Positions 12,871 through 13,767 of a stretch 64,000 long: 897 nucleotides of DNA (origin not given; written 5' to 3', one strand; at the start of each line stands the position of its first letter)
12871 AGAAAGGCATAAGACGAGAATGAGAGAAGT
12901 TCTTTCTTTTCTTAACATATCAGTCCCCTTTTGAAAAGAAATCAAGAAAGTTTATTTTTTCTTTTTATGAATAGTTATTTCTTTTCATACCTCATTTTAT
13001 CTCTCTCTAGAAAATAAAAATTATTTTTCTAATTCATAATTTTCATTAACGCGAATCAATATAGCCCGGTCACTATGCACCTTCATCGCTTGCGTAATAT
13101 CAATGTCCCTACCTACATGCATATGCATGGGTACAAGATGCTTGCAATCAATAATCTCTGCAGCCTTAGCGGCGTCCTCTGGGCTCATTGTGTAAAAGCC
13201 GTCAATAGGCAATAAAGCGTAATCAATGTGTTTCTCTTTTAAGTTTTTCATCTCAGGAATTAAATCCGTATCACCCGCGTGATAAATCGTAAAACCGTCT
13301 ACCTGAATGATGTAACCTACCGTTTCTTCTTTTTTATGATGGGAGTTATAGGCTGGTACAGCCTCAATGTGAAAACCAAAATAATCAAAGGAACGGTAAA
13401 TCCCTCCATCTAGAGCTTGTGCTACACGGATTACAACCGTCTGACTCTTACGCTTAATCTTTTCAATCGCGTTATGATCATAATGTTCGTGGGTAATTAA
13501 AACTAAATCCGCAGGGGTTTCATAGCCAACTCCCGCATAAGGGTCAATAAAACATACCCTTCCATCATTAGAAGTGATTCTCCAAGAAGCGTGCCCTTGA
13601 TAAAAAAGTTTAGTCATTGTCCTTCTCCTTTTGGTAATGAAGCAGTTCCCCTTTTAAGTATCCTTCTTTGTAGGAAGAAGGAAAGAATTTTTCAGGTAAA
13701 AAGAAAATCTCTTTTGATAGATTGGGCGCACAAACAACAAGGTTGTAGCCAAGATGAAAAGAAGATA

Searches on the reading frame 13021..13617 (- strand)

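Call 47: search_protein_families(library=pfam, proteins=[window:13021-13617:-], max_evalue=0.00001)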
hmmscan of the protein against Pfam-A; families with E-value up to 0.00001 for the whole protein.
window:13021-13617:- (198 aa): 2 families
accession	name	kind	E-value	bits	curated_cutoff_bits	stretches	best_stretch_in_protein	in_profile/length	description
PF13483.12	Lactamase_B_3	-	1.3e-28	100.5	24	1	4-165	2-160/160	Beta-lactamase superfamily domain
PF12706.13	Lactamase_B_2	-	3.4e-17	63.1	27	1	80-166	101-200/200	Beta-lactamase superfamily domain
